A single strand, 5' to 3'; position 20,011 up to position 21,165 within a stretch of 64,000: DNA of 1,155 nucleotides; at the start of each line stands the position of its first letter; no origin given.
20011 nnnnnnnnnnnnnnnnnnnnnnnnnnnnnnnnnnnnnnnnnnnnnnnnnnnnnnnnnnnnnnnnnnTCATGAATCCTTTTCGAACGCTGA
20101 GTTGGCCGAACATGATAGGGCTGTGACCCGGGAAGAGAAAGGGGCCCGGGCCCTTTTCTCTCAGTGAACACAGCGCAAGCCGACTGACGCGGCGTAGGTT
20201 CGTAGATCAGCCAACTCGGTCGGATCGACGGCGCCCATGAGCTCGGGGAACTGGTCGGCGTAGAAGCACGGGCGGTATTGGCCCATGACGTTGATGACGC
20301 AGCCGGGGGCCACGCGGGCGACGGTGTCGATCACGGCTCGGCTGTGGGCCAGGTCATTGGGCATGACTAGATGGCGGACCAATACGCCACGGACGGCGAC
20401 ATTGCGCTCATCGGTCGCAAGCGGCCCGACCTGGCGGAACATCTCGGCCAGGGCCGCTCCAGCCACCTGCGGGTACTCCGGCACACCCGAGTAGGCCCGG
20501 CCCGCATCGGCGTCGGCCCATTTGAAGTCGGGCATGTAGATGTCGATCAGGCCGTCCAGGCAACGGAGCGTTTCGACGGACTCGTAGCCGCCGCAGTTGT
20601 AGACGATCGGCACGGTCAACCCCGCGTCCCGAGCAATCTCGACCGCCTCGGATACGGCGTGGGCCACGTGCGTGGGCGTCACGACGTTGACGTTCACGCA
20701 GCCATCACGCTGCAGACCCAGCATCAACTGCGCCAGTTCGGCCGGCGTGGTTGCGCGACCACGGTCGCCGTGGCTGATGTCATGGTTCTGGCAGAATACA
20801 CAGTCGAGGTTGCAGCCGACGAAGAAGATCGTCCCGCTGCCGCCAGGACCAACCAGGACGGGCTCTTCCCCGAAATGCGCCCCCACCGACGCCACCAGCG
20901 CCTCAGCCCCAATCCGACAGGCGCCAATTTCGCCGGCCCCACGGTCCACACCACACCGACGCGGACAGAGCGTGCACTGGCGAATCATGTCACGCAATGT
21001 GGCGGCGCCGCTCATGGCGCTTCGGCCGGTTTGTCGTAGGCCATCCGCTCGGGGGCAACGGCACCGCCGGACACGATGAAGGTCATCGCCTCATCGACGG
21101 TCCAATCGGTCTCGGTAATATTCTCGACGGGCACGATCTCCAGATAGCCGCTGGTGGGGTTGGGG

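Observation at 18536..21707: Translationally coupled module DUF502 - PflX-like radical SAM - MenA-like prenyltransferase - CPBP protease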

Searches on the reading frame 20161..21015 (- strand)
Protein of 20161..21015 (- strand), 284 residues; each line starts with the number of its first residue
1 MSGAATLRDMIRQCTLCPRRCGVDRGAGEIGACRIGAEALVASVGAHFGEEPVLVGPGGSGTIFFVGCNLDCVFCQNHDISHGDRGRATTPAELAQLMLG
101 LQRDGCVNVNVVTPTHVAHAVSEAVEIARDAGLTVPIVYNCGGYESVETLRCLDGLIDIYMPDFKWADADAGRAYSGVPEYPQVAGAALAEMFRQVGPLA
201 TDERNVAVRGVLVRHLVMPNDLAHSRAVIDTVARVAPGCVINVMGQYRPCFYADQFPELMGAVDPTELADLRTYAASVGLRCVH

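Call 3: search_protein_families(library=pfam, proteins=[window:20161-21015:-], max_evalue=0.01)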
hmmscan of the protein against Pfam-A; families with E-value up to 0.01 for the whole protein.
window:20161-21015:- (284 aa): 2 families
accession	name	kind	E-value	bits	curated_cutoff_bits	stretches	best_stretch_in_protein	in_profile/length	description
PF04055.27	Radical_SAM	-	2e-07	31.8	29.5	1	63-127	2-68/166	Radical SAM superfamily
PF13353.11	Fer4_12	-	0.00027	21.7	22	1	56-111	3-58/137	4Fe-4S single cluster domain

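Call 4: search_protein_families(library=ncbifam, proteins=[window:20161-21015:-], max_evalue=0.01)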
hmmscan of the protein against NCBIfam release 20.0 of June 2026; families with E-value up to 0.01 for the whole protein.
window:20161-21015:- (284 aa): 10 families
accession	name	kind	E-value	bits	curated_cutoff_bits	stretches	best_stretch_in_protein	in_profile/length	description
TIGR02495.1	NrdG2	equivalog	6.5e-08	32.1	131.15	1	61-232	19-183/193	anaerobic ribonucleoside-triphosphate reductase activating protein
TIGR02493.1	PFLA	equivalog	2e-06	27.3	231.75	1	55-178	12-140/235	pyruvate formate-lyase-activating protein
TIGR04337.1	AmmeMemoSam_rS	hypoth_equivalog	8.9e-06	24.8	220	1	9-107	9-119/349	AmmeMemoRadiSam system radical SAM enzyme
TIGR02494.1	PFLE_PFLC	subfamily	5.3e-05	22.6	174.35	1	56-78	12-34/293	glycyl-radical enzyme activating protein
NF043069.1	T4HPD_activ_SAM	equivalog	5.5e-05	22.7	425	1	56-79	15-38/299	trans-4-hydroxy-L-proline dehydratase activase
TIGR04395.1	cutC_activ_rSAM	equivalog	0.00023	20.5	360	0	56-79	18-41/309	choline TMA-lyase-activating enzyme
NF033719.1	ind_deCO2_activ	equivalog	0.00054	19.4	425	0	56-79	14-37/302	indoleacetate decarboxylase activase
TIGR04041.1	activase_YjjW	hypoth_equivalog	0.00064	19.2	250.2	1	56-78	15-37/276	YjjW family glycine radical enzyme activase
NF033717.2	HPDL_rSAM_activ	equivalog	0.0043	16.3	420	1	55-80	16-41/311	4-hydroxyphenylacetate decarboxylase activase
NF008356.0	PRK11145.1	equivalog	0.0098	15.2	375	0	55-95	17-57/246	pyruvate formate lyase 1-activating protein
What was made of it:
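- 20161..21015 (-): Stand-alone PflA-fold radical SAM enzyme, 284 aa, with an N-terminal 4-Cys motif; function unknown; not part of the conserved unit. Only sub-threshold NCBIfam hits (call 4).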

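Call 5: find_homologous_proteins(query=window:20161-21015:-, max_evalue=0.00001)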
Query window:20161-21015:- (284 aa): 7932 proteins with E <= 0.00001 among 8000 candidates; the best 120 are listed.
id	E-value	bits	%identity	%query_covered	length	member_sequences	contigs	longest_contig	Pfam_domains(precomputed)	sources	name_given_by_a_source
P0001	2.7e-189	646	100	100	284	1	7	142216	PF04055.28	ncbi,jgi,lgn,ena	-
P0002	6.1e-145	500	78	99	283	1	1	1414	PF04055.28,PF13353.12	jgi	-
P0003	1.2e-130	453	71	99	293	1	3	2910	-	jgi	jgi:putative pyruvate formate lyase activating enzyme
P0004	5.8e-129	448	72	99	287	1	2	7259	PF04055.28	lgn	-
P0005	8.6e-129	447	72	96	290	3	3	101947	PF04055.28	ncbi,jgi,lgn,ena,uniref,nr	ncbi:hypothetical protein LCGC14_0431710 [marine sediment metagenome]|uniref:Radical SAM core domain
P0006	1.4e-128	447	71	96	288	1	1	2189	PF04055.28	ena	-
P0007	2.1e-127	443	71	99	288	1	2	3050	PF04055.28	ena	-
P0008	3.8e-127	442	72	97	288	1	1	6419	PF04055.28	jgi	jgi:putative pyruvate formate lyase activating enzyme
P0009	4.7e-127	442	71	96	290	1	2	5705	PF04055.28,PF13353.12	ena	-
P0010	9.9e-127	441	70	96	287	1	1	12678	PF04055.28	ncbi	-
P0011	6.1e-126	438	70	96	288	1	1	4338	PF04055.28,PF13353.12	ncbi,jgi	ncbi:MAG: radical SAM protein [Planctomycetota bacterium]|jgi:putative pyruvate formate lyase activa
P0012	6.7e-126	438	71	97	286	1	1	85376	PF04055.28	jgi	jgi:putative pyruvate formate lyase activating enzyme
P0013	1.4e-125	437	71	96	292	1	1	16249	PF04055.28,PF13353.12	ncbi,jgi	ncbi:MAG: radical SAM protein [Planctomycetota bacterium]|jgi:putative pyruvate formate lyase activa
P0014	1.6e-125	437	68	100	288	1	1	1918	PF04055.28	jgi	jgi:putative pyruvate formate lyase activating enzyme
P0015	3.8e-125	435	71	97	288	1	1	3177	PF04055.28,PF13353.12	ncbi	-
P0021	3.5e-123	429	68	96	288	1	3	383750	PF04055.28,PF13353.12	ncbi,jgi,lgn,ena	-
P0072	1.4e-117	410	67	98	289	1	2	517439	PF04055.28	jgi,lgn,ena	-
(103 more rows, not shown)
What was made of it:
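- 20161..21015 (-): More than 7,900 homologue clusters (call 5).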

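Call 6: find_encoding_contigs(protein=P0001, flank=8000, max_places=3)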
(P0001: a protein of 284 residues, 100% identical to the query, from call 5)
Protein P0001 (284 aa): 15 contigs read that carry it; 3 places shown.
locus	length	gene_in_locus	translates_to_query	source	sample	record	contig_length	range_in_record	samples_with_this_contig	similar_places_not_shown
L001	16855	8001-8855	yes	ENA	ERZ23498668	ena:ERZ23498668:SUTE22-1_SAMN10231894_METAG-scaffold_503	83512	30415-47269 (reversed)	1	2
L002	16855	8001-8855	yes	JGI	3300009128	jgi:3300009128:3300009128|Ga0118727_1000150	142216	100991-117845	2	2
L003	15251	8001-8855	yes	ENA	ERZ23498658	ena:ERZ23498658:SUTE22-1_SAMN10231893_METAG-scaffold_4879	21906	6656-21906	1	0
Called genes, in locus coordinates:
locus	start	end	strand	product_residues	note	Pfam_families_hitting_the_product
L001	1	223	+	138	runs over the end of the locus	PF01842:ACT (faint)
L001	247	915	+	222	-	-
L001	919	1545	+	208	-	PF04011:LemA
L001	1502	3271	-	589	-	PF02554:CstA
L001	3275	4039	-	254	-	PF00753:Lactamase_B, PF23023:Anti-Pycsar_Apyc1 (faint), PF13483:Lactamase_B_3, PF12706:Lactamase_B_2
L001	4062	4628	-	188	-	PF01161:PBP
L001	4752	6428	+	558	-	PF13231:PMT_2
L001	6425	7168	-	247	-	PF00782:DSPc (weak)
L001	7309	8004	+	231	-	PF04367:DUF502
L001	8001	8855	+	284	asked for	PF04055:Radical_SAM (weak)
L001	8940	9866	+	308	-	PF01040:UbiA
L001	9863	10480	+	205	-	PF02517:Rce1-like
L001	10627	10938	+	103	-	PF00076:RRM_1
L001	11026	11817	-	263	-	PF01261:AP_endonuc_2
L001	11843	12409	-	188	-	-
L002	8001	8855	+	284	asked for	PF04055:Radical_SAM (weak)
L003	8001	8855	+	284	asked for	PF04055:Radical_SAM (weak)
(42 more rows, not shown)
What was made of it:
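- Checked: Gene callers disagree on the start (call 6).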

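Call 7: find_encoding_contigs(protein=P0021, flank=8000, max_places=2)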
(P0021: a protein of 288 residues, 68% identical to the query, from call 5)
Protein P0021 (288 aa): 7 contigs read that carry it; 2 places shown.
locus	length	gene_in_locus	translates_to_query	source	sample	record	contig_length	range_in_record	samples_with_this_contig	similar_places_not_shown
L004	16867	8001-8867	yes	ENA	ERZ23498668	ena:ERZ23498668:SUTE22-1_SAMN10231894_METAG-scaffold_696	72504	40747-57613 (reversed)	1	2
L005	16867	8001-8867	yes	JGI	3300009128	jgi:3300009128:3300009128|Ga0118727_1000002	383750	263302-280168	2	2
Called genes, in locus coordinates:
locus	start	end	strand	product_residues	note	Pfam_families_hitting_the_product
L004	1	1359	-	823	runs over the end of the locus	PF00676:E1_dh, PF02779:Transket_pyr, PF02780:Transketolase_C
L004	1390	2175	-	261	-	PF08220:HTH_DeoR, PF08279:HTH_11, PF00455:DeoRC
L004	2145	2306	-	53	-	-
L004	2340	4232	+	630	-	PF00364:Biotin_lipoyl, PF02749:QRPTase_N (faint), PF05896:NQRA_N (faint), PF07831:PYNP_C (faint), PF25997:BSH_YhbJ (weak), PF00364:Biotin_lipoyl, PF02817:E3_binding, PF00198:2-oxoacid_dh, +5 more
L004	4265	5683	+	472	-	PF00890:FAD_binding_2 (weak), PF01134:GIDA, PF07992:Pyr_redox_2, PF12831:FAD_oxidored, PF13450:NAD_binding_8 (weak), PF13738:Pyr_redox_3, PF00070:Pyr_redox, PF02852:Pyr_redox_dim, +4 more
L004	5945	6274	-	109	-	PF07238:PilZ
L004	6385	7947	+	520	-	PF00590:TP_methylase, PF02602:HEM4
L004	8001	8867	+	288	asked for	PF13353:Fer4_12 (weak), PF04055:Radical_SAM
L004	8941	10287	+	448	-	PF00330:Aconitase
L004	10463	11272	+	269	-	PF00106:adh_short, PF08643:DUF1776, PF08659:KR, PF13561:adh_short_C2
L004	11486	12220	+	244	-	-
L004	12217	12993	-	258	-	PF07796:DUF1638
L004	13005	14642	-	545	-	PF00795:CN_hydrolase, PF02540:NAD_synthase, PF06508:QueC (weak)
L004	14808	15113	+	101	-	-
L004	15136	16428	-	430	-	PF00278:Orn_DAP_Arg_deC, PF02784:Orn_Arg_deC_N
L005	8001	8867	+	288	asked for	PF13353:Fer4_12 (weak), PF04055:Radical_SAM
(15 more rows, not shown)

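Call 8: find_encoding_contigs(protein=P0072, flank=8000, max_places=2)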
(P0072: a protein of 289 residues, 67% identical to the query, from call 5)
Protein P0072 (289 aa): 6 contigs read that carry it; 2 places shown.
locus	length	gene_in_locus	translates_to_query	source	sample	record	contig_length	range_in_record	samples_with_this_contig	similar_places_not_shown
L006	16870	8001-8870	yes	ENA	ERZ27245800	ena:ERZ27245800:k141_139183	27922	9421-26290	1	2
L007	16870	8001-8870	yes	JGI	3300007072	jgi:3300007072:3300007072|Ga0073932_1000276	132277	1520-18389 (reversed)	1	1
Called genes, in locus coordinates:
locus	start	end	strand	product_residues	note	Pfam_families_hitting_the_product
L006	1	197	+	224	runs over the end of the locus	-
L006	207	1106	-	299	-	PF00248:Aldo_ket_red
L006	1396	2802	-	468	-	PF08521:2CSK_N, PF00672:HAMP (weak), PF26769:HAMP_PhoQ, PF00512:HisKA, PF02518:HATPase_c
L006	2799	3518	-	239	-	PF00072:Response_reg, PF00486:Trans_reg_C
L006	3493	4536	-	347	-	PF11396:PepSY_like (faint)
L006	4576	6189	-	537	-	PF00149:Metallophos, PF12850:Metallophos_2, PF17957:Big_7 (weak)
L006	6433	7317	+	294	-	-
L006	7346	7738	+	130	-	PF07233:DUF1425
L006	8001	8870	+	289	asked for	PF04055:Radical_SAM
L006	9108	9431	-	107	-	PF00076:RRM_1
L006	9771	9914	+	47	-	-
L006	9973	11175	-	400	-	PF12833:HTH_18, PF00165:HTH_AraC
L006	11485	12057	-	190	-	PF01475:FUR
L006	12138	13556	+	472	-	PF13416:SBP_bac_8, PF01547:SBP_bac_1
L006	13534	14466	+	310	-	PF00528:BPD_transp_1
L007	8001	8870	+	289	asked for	PF04055:Radical_SAM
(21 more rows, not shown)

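Call 11: find_related_loci(query=A1, collection=genome_contigs, flank=6000)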
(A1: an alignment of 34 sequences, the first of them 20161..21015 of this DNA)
Query A1 (284 aa) in genome_contigs; peptide patterns used: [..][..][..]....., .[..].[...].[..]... (x = any residue, [..] = any of these).
600 stretches matched a pattern (row limit reached: there are more); 599 encode a relative of the query (tblastn E <= 1e-3); the best 80 are kept; 80 distinct loci.
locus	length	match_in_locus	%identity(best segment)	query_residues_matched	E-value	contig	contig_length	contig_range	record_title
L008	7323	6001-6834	57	6-283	1e-97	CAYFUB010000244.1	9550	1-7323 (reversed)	MAG TPA_asm: uncultured Pirellulales bacterium isolate ERP108616_co1_197 genome assembly, contig: k119_208516, whole gen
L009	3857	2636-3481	57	1-283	1e-96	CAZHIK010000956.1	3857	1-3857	MAG TPA_asm: uncultured Enterobacterales bacterium isolate SRP167671_co1_110 genome assembly, contig: NODE_27818_length_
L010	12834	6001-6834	54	4-280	1e-94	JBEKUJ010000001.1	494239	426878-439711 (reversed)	MAG: Spirochaetia bacterium isolate SPRUCE 579 SPRUCE_579_1, whole genome shotgun sequence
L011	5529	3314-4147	53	4-281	1e-93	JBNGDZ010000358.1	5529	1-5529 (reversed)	MAG: Armatimonadota bacterium isolate E05-054 bin22.fa-358, whole genome shotgun sequence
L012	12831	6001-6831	53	7-283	5e-93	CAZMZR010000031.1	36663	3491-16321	MAG TPA_asm: uncultured Pirellulales bacterium isolate binchicken_co34_522 genome assembly, contig: NODE_1590_length_366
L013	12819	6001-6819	51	9-280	8e-92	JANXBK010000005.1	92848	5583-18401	MAG: Thermodesulfovibrio sp. isolate SKYB3 NODE_5_length_92848_cov_17.590120, whole genome shotgun sequence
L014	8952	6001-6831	55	6-281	3e-92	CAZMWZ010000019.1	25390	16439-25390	MAG TPA_asm: uncultured Spirochaetaceae bacterium isolate ERP119294_co4_432 genome assembly, contig: NODE_1643_length_25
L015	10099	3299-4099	54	14-280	7e-92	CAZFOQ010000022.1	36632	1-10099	MAG TPA_asm: uncultured Pirellulales bacterium isolate SRP068000_co1_345 genome assembly, contig: NODE_1144_length_36632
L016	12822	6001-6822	51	9-281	2e-91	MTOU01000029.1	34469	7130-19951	MAG: Nitrospirae bacterium JdFR-85 JGI24019J35510_1000302, whole genome shotgun sequence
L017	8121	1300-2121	52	8-280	6e-91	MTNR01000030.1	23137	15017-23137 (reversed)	MAG: Dehalococcoides sp. JdFR-56 JGI24020J35080_1000675, whole genome shotgun sequence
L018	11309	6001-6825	51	7-280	4e-91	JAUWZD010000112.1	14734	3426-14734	MAG: Spirochaetales bacterium isolate CSMAG_2727 CSMAG_2727_k141_353938_length_14734_cov_15.9774, whole genome shotgun s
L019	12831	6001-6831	53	7-283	4e-90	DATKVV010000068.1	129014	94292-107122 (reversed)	MAG TPA_asm: Sedimentisphaerales bacterium isolate SMAG_U14143 k141_616361, whole genome shotgun sequence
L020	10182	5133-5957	49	7-280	3e-90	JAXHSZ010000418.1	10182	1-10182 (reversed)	MAG: Thermodesulfobacteriota bacterium isolate MAG11_tar_biofilm MAG11_418, whole genome shotgun sequence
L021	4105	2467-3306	54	7-281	2e-90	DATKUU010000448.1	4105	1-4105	MAG TPA_asm: Phycisphaerae bacterium isolate SMAG_U14115 k141_1137462, whole genome shotgun sequence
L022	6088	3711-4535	53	7-281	5e-90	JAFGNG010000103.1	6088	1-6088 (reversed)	MAG: Planctomycetota bacterium isolate Zod_Metabat.533 k87_4157259, whole genome shotgun sequence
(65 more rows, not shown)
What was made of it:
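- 20161..21015 (-): Orthologues in 80 species genomes of many phyla match at 45-57% identity (call 11).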

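Call 32: search_solved_structures(query=window:20161-21015:-, max_evalue=1)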
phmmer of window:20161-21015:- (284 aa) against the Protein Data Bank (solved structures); distinct sequences matched with E-value up to 1: 2.
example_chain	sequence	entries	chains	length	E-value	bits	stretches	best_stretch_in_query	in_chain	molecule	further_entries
8fo0_A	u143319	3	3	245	0.21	14.4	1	54-95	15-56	Pyruvate formate-lyase 1-activating enzyme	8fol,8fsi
3c8f_A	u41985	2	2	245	0.22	14.3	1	54-95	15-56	Pyruvate formate-lyase 1-activating enzyme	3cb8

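Call 54: find_encoding_contigs(protein=P0002, flank=3000, max_places=2)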
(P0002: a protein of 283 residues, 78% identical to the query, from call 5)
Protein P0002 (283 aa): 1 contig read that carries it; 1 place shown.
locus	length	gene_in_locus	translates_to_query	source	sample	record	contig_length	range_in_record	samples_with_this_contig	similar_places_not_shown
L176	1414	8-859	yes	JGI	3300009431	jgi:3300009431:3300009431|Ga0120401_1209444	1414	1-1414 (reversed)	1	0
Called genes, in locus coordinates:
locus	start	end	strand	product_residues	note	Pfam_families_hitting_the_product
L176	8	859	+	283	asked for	PF13353:Fer4_12 (faint), PF04055:Radical_SAM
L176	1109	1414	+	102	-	?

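Call 70: predict_structure(alignment_id=A1)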
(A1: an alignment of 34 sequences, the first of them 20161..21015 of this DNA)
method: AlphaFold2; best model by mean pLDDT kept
length: 284 residues; sequences in the alignment: 34
mean_pLDDT: 93.3   pTM: 0.92
mean pLDDT of the five models: 93.3, 92.6, 90.9, 90.5, 89.5
residues with pLDDT >= 90: 228; 70-90: 54; 50-70: 1; < 50: 1
segments of 3 or more residues with pLDDT < 50: none
pLDDT, mean of each block of 10 residues (from residue 1): 84 86 93 93 95 94 91 87 93 99 98 94 98 98 90 97 91 87 94 98 96 94 94 97 89 92 94 98 91
secondary structure, 60 per line:
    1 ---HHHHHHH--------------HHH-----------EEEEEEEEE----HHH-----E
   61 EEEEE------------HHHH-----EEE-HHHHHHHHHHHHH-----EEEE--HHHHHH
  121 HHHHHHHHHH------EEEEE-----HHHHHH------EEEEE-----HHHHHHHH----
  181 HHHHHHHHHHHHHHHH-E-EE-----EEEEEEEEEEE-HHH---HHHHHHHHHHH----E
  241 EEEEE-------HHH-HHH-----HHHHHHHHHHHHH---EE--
elements in order: H4-10 E39-47 E60-65 H78-81 E87-89 H91-103 E109-112 H115-130 E137-141 H147-152 E159-163 H169-176 H181-196 E207-217 H225-235 E240-245 H265-277

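Call 73: fold_search(model_id=the predicted structure, library=pdb)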
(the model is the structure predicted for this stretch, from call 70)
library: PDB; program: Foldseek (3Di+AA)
matches with E <= 10: 1487; with E <= 0.001: 37
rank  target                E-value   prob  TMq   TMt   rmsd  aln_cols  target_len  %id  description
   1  3c8f                  1.8e-09  1.00  0.63  0.72   4.7       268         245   12  4Fe-4S-Pyruvate formate-lyase Activating Enzyme with partially disordered AdoMet (released 2008-10-28)
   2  8fo0                  2.6e-09  1.00  0.62  0.71   5.0       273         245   15  The structure of a crystallizable variant of E. coli pyruvate formate-lyase activating enzyme bound to a partially cleav (released 2023-05-24)
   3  3cb8_A                5.8e-09  1.00  0.61  0.69   5.4       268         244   15  4Fe-4S-Pyruvate formate-lyase activating enzyme in complex with AdoMet and a peptide substrate (released 2008-10-28)
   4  9c19_A                2.2e-06  1.00  0.54  0.51   9.8       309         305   10  Structure of human LIAS (released 2025-07-09)
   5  5exk_A                4.1e-06  1.00  0.54  0.51   4.7       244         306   12  Crystal structure of M. tuberculosis lipoyl synthase with 6-thiooctanoyl peptide intermediate (released 2016-08-10)
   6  6efn                  5.9e-06  1.00  0.52  0.40   4.5       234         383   14  Structure of a RiPP maturase, SkfB (released 2018-10-24)
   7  5exk_I                7.6e-06  1.00  0.53  0.51   5.2       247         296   12  Crystal structure of M. tuberculosis lipoyl synthase with 6-thiooctanoyl peptide intermediate (released 2016-08-10)
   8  7vob                  9.1e-06  1.00  0.50  0.44   4.0       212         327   16  The crystal structure of a Radical SAM Enzyme BlsE involved in the Biosynthesis of Blasticidin S (released 2022-05-04)
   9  5exi                  1.1e-05  1.00  0.54  0.55   4.7       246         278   12  Crystal structure of M. tuberculosis lipoyl synthase at 2.28 A resolution (released 2016-08-10)
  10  9c19_C                1.3e-05  1.00  0.54  0.53   5.3       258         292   10  Structure of human LIAS (released 2025-07-09)
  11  4u0p                  1.9e-05  1.00  0.55  0.55   5.0       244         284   13  The Crystal Structure of Lipoyl Synthase in Complex with S-Adenosyl Homocysteine (released 2014-08-20)
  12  5exk_G                1.9e-05  1.00  0.51  0.49   5.4       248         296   12  Crystal structure of M. tuberculosis lipoyl synthase with 6-thiooctanoyl peptide intermediate (released 2016-08-10)
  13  5exk_C                2.1e-05  1.00  0.52  0.50   5.4       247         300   11  Crystal structure of M. tuberculosis lipoyl synthase with 6-thiooctanoyl peptide intermediate (released 2016-08-10)
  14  8tsk_B                2.3e-05  1.00  0.53  0.52   5.2       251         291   11  Structure of human LIAS in the presence of 5'-deoxyadenosine and octanoyl-modified peptide (released 2025-06-11)
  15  5exj                  2.4e-05  1.00  0.51  0.52   5.5       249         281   12  Crystal structure of M. tuberculosis lipoyl synthase at 1.64 A resolution (released 2016-08-10)
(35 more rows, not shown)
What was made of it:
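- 20161..21015 (-): Best solved fold is PFL-AE, 3c8f, TM 0.63/0.72, 12-15% identity (calls 70, 73).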
